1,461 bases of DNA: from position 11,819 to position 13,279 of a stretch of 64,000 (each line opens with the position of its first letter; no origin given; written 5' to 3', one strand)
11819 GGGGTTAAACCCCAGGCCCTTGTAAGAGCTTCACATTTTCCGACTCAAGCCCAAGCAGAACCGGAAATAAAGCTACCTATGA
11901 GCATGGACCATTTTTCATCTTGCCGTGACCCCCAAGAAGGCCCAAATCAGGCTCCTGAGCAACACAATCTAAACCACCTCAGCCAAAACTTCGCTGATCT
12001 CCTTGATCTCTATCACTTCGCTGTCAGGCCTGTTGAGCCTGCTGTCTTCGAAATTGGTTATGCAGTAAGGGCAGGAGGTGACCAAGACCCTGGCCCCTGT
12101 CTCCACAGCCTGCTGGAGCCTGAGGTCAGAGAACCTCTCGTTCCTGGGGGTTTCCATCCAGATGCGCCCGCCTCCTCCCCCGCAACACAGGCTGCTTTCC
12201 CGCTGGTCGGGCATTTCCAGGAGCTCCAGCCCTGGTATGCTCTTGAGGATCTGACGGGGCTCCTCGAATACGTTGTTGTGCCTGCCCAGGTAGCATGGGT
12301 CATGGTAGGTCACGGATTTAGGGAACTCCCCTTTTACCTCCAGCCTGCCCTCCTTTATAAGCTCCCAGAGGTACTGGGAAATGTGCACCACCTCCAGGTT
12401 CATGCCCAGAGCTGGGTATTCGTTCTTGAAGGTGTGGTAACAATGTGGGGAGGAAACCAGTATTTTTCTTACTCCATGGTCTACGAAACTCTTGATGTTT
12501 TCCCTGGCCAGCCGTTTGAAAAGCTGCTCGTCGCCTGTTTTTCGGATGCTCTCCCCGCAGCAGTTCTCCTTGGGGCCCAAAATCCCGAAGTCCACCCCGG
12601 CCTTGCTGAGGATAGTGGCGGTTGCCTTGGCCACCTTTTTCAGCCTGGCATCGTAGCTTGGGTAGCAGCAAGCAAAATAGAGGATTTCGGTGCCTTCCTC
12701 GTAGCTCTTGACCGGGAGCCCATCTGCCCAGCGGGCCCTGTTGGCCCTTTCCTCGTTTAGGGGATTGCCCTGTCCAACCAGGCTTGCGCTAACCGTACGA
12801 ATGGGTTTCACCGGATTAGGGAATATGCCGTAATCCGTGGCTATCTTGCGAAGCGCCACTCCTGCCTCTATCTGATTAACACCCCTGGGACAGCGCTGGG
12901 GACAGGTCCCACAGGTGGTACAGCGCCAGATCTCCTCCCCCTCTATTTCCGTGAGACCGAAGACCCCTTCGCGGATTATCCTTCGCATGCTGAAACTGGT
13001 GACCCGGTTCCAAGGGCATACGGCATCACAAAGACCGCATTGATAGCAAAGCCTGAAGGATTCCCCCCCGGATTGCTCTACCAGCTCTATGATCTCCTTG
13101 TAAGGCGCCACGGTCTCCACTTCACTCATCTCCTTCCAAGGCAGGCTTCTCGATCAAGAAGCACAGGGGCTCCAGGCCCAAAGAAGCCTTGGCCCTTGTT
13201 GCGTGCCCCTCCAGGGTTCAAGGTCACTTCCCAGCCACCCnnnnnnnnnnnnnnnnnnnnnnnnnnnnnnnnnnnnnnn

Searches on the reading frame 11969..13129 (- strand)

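Call 15: search_protein_families(library=ncbifam, proteins=[window:11969-13129:-])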
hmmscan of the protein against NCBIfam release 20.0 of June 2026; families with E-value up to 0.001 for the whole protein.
window:11969-13129:- (386 aa): 25 families
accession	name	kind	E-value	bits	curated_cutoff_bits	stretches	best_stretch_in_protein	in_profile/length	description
NF004898.0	PRK06259.1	equivalog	1.7e-49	168.8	385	1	23-385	131-487/488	fumarate reductase (CoM/CoB) subunit TfrB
NF045670.1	quin_L_LdhH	equivalog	1e-28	100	800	1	143-383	463-706/706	L-lactate dehydrogenase (quinone) large subunit LdhH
NF045724.1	ferredox_TmcB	equivalog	2.1e-27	95.8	735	1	69-363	100-407/430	electron transfer complex ferredoxin TmcB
NF008369.0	PRK11168.1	equivalog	5.1e-26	91.5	278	1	142-359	162-379/401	anaerobic glycerol-3-phosphate dehydrogenase subunit C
TIGR03290.1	CoB_CoM_SS_C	equivalog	8.3e-24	84.2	160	1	26-139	2-115/144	CoB--CoM heterodisulfide reductase subunit C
NF045796.1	DsrK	equivalog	6e-20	71.3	400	1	67-326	117-378/453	sulfate reduction electron transfer complex DsrMKJOP subunit DsrK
NF045663.1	diclust_near_Sec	equivalog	1.8e-18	66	530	1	67-362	352-620/759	pyridine nucleotide-disulfide oxidoreductase/dicluster-binding protein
TIGR03379.1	glycerol3P_GlpC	equivalog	2.1e-16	59.7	279.9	1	147-360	162-377/397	anaerobic glycerol-3-phosphate dehydrogenase subunit GlpC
NF045711.1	sulf_resp_HmcF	equivalog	2.8e-15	56.1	750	1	217-361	284-426/457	sulfate respiration complex iron-sulfur protein HmcF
NF041890.1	hdrC_Methbact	equivalog_domain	4.9e-14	52.3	270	1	11-114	14-118/192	ferredoxin:CoB-CoM heterodisulfide reductase subunit HdrC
NF008434.0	PRK11274.1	equivalog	5.2e-14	52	333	1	161-363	180-391/409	glycolate oxidase subunit GlcF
NF038018.1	qmoC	equivalog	9.9e-13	48.3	300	1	13-99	5-93/360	quinone-interacting membrane-bound oxidoreductase complex subunit QmoC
NF041779.1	hetero_SS_HdrC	equivalog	1e-11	44.7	350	1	27-103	32-109/198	ferredoxin:CoB-CoM heterodisulfide reductase subunit HdrC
TIGR03288.1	CoB_CoM_SS_B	equivalog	6.1e-07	29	345.15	1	309-363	186-240/290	CoB--CoM heterodisulfide reductase subunit B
NF009226.0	PRK12576.1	equivalog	8.1e-06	25.4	344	0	62-96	202-236/317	succinate dehydrogenase/fumarate reductase iron-sulfur subunit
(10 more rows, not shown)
